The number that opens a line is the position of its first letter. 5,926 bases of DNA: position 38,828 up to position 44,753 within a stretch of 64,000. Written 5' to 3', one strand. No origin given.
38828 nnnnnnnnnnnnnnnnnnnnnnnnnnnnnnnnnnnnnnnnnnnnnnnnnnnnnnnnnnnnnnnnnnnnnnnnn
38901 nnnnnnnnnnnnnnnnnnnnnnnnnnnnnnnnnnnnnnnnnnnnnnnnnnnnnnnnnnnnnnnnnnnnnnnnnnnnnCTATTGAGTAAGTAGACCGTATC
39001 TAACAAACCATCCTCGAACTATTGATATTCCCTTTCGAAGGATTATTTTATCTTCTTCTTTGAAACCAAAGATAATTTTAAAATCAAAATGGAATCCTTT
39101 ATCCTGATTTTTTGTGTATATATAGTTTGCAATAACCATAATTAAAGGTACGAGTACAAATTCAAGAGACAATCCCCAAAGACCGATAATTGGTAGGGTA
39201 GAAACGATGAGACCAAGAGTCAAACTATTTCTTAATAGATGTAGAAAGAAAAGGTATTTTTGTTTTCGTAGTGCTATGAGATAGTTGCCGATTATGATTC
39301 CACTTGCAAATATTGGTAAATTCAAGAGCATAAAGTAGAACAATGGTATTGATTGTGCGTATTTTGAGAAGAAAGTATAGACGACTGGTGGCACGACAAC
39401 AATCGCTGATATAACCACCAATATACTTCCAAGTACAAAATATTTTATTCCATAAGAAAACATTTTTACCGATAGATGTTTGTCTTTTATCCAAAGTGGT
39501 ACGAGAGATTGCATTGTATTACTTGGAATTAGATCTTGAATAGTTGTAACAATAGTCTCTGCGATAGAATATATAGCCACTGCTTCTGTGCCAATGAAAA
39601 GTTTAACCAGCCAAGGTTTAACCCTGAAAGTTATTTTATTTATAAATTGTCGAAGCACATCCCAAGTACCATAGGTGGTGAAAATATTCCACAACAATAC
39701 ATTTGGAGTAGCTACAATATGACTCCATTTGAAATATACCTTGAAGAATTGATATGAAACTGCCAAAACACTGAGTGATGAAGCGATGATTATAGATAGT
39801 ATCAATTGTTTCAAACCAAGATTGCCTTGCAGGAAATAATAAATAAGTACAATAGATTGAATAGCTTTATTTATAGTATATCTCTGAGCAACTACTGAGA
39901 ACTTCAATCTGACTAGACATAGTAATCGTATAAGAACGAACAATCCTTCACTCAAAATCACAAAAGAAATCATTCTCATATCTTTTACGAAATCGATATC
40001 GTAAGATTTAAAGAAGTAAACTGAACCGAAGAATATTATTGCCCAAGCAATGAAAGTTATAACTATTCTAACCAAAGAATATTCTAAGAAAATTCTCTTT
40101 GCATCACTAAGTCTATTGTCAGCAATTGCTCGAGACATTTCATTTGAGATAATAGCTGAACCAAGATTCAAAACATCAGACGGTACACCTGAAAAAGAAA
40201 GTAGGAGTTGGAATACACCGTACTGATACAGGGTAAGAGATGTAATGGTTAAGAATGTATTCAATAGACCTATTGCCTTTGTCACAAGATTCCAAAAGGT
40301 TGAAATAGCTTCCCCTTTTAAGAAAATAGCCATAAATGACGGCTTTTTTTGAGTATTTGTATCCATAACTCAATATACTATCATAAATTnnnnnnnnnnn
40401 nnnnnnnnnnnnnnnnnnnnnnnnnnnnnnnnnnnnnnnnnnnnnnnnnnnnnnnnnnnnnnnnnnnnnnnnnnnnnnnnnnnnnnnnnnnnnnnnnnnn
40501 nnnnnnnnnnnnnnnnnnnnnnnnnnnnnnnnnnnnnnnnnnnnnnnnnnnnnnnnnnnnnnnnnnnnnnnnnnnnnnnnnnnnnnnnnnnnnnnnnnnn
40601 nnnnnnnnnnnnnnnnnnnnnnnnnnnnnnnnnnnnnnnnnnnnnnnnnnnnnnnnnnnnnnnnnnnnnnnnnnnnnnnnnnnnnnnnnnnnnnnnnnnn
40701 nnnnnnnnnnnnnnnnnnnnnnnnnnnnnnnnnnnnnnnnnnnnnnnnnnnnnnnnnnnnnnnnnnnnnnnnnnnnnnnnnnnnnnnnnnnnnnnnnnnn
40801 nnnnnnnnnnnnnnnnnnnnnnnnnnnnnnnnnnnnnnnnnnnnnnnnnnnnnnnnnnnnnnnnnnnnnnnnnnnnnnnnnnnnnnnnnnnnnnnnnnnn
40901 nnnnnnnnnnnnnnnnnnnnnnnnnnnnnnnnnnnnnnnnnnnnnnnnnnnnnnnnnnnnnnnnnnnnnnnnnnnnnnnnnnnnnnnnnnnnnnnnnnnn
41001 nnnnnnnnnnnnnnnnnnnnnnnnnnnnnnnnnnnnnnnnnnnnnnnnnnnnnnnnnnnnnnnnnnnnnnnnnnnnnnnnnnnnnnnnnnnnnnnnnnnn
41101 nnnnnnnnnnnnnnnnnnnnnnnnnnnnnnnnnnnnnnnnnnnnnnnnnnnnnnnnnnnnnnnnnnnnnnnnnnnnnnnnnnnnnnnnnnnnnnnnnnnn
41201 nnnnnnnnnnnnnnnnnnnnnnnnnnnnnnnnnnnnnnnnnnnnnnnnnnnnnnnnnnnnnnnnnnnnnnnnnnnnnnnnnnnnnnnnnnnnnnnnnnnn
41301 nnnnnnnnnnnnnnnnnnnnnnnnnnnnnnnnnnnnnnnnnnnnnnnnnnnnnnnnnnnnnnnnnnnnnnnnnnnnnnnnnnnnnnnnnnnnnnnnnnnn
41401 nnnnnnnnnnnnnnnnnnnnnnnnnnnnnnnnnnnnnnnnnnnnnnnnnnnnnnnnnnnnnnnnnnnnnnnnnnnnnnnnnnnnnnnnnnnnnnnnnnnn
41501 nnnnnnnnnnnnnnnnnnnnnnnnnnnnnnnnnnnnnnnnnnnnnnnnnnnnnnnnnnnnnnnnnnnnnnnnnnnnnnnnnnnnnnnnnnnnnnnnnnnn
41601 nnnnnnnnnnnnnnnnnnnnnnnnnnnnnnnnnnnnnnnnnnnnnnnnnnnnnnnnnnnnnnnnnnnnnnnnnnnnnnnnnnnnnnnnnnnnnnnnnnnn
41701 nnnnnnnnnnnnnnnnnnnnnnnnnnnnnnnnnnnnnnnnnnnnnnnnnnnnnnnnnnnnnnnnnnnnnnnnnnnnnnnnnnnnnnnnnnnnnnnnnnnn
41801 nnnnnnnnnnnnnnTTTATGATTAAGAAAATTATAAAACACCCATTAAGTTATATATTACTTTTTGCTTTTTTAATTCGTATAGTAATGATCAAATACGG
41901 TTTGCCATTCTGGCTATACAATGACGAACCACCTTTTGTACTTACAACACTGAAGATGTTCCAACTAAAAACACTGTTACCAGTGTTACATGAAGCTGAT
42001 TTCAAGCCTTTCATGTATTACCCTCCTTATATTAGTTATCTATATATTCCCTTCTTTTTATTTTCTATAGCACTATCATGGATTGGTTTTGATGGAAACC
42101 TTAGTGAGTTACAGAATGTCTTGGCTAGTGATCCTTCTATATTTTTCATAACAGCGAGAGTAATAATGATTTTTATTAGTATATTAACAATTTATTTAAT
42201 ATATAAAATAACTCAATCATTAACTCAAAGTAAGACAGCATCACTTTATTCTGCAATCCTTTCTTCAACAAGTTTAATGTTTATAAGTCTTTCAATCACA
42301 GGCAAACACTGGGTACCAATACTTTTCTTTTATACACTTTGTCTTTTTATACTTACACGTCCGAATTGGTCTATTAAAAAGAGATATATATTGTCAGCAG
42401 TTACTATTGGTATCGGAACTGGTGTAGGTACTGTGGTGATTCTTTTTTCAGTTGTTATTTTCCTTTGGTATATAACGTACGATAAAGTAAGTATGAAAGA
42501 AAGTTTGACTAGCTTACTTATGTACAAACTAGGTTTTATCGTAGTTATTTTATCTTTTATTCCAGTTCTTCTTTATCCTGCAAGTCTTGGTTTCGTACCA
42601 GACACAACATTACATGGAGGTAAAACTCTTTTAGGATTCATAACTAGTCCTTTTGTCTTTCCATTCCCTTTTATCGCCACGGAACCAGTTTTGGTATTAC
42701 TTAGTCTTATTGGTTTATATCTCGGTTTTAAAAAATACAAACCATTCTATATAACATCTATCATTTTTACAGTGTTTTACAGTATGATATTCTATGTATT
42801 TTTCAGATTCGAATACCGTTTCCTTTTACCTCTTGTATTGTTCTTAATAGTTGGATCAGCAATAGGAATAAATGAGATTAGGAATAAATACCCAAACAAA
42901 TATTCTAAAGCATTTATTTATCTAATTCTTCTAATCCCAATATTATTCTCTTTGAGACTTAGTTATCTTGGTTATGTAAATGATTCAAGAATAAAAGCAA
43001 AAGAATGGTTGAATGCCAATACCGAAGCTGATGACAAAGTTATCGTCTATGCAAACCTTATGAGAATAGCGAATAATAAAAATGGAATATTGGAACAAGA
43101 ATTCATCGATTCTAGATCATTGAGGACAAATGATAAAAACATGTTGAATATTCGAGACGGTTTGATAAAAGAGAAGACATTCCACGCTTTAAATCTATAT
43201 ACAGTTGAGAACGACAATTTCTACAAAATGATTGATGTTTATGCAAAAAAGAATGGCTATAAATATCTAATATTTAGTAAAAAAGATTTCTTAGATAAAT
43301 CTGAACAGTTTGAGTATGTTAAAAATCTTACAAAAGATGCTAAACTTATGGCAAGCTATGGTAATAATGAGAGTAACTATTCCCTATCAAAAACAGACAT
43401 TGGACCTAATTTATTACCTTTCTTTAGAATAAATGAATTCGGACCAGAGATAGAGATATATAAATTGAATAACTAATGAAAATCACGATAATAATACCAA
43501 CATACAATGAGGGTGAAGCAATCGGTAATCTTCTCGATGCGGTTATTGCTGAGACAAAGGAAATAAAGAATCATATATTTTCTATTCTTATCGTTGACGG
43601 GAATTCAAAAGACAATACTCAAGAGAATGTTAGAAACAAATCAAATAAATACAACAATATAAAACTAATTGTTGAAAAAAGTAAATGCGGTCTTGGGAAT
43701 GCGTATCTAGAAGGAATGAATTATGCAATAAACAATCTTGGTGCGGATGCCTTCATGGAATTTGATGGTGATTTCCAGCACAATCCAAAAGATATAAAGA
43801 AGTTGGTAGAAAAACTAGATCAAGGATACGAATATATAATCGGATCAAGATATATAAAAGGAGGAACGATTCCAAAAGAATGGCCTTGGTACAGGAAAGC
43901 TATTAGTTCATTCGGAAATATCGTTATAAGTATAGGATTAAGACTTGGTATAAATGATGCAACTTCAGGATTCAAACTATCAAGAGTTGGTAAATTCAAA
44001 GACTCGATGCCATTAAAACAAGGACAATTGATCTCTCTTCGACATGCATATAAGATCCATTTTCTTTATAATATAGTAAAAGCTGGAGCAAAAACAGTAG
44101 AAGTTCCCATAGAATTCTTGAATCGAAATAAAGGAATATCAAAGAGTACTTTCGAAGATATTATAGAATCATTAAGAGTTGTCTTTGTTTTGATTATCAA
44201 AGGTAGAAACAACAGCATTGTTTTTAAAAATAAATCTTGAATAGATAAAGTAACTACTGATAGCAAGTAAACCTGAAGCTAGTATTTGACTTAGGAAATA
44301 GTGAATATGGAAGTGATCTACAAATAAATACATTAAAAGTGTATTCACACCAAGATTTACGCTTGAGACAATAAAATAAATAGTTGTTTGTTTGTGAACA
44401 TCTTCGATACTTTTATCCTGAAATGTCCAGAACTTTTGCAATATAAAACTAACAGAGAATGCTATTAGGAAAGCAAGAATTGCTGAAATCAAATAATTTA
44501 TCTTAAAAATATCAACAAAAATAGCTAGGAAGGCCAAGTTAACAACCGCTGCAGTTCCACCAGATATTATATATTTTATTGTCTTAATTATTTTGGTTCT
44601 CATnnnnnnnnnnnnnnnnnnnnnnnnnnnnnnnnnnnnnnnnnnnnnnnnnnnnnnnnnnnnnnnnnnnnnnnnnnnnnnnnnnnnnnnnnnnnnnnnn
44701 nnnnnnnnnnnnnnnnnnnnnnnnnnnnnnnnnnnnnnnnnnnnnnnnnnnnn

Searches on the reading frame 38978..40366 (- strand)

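Call 8: search_protein_families(library=pfam, proteins=[window:38978-40366:-], max_evalue=0.001)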
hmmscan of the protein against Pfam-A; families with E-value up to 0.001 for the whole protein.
window:38978-40366:- (462 aa): 1 family
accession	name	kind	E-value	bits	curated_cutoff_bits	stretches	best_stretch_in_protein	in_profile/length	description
PF01943.22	Polysacc_synt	-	2.5e-07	30.9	28.2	1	16-291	2-269/274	Polysaccharide biosynthesis protein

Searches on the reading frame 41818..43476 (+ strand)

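Call 8: search_protein_families(library=pfam, proteins=[window:41818-43476:+], max_evalue=0.001)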
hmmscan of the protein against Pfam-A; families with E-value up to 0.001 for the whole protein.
window:41818-43476:+ (552 aa): 1 family
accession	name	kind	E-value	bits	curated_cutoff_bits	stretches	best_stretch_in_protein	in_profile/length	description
PF13231.12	PMT_2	-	8.6e-05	23.2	26.1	1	113-252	24-159/160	Dolichyl-phosphate-mannose-protein mannosyltransferase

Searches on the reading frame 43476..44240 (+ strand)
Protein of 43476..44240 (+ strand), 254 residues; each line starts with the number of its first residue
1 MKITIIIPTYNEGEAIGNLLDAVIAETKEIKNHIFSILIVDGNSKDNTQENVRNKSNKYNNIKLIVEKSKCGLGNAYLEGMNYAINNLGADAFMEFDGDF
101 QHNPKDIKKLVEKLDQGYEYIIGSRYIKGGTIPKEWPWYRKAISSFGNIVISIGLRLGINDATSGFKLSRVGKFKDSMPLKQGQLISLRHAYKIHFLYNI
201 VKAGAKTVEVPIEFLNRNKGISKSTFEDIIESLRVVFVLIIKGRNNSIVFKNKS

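Call 8: search_protein_families(library=pfam, proteins=[window:43476-44240:+], max_evalue=0.001)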
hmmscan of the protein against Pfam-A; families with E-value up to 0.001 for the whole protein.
window:43476-44240:+ (254 aa): 1 family
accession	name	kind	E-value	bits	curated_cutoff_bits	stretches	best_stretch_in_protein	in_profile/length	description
PF00535.33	Glycos_transf_2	-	1.1e-24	87.8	23.3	1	4-174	1-164/168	Glycosyl transferase family 2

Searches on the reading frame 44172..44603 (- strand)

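Call 8: search_protein_families(library=pfam, proteins=[window:44172-44603:-], max_evalue=0.001)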
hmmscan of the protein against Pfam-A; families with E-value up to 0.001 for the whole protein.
window:44172-44603:- (143 aa): 1 family
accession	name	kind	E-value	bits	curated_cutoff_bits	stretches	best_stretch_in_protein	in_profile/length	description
PF04138.20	GtrA_DPMS_TM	-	3.8e-25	88.8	26.1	1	10-126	1-117/117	GtrA/DPMS, transmembrane domain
